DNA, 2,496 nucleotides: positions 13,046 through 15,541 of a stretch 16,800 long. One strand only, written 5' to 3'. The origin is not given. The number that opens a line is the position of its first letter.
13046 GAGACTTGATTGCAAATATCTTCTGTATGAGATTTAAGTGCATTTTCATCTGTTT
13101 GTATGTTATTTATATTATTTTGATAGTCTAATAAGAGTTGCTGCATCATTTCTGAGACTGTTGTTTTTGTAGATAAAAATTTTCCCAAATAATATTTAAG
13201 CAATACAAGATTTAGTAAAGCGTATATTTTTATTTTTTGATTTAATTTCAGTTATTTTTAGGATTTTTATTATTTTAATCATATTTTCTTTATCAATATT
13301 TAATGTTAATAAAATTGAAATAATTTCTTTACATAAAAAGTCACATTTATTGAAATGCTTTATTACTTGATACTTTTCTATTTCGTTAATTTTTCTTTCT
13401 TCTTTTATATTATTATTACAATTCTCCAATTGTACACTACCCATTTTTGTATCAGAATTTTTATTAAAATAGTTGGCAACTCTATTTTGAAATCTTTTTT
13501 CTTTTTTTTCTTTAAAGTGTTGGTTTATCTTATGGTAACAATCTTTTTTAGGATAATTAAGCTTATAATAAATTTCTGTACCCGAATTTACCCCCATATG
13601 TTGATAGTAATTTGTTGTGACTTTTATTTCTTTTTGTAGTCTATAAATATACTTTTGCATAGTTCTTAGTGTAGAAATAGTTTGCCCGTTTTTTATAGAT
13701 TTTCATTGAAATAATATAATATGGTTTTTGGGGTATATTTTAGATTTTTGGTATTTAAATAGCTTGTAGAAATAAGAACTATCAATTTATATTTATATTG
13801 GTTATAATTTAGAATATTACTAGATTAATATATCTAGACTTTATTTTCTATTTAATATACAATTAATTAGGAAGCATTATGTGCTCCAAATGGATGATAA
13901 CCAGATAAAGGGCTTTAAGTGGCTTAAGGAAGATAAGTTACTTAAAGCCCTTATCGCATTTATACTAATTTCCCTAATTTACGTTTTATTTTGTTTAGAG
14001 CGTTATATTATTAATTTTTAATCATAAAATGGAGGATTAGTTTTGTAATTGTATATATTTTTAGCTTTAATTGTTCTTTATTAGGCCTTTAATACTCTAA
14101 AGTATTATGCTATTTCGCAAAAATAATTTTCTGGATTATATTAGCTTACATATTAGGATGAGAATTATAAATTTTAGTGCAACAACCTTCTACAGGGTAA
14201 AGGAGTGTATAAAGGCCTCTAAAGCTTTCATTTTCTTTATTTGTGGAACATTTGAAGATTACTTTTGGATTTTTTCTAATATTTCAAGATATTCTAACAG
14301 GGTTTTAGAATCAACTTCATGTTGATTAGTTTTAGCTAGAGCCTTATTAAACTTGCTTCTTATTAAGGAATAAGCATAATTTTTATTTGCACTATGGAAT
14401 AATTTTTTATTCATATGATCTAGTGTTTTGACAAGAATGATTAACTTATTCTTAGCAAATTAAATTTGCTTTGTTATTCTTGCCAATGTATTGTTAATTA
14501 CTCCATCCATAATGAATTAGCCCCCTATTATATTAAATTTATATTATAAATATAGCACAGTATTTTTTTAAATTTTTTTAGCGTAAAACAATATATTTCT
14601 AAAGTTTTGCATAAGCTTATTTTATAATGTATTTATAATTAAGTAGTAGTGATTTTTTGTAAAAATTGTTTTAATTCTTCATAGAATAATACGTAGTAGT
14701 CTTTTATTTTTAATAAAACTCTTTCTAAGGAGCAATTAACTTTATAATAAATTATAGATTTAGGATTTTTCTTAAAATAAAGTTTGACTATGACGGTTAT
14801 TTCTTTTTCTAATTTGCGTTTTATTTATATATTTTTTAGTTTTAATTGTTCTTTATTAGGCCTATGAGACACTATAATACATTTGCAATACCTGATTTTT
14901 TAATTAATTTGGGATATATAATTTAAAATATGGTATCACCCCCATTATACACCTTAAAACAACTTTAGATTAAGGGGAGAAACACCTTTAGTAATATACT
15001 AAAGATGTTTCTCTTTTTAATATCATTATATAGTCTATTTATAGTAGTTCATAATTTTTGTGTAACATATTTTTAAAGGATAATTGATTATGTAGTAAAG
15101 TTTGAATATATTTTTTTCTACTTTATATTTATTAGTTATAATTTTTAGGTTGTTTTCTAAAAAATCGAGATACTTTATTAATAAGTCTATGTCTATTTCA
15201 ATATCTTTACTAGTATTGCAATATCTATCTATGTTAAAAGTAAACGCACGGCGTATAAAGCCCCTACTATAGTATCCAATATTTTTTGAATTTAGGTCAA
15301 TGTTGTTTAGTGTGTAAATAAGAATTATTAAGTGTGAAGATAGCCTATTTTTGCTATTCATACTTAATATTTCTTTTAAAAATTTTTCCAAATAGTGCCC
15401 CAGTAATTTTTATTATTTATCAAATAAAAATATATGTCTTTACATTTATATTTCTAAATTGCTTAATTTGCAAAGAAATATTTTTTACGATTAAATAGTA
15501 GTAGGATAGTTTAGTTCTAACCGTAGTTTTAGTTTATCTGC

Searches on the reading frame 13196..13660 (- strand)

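Call 52: search_protein_families(library=pfam, proteins=[window:13196-13660:-], max_evalue=0.001)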
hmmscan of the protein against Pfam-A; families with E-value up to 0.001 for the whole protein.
window:13196-13660:- (154 aa): 1 family
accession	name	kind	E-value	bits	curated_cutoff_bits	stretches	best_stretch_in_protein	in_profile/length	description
PF02414.20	Borrelia_orfA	-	1.7e-45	156.3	25.8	1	1-152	49-201/288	Borrelia ORF-A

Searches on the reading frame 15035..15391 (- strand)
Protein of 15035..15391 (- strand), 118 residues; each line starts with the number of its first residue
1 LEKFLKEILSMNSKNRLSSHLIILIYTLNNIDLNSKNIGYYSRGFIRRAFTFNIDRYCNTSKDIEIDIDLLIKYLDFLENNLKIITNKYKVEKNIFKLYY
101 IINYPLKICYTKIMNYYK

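Call 52: search_protein_families(library=pfam, proteins=[window:15035-15391:-], max_evalue=0.001)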
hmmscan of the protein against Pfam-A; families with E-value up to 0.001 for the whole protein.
window:15035-15391:- (118 aa): 1 family
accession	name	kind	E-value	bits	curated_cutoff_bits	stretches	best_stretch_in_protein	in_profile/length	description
PF02414.20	Borrelia_orfA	-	0.00045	20.3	25.8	1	19-118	4-98/288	Borrelia ORF-A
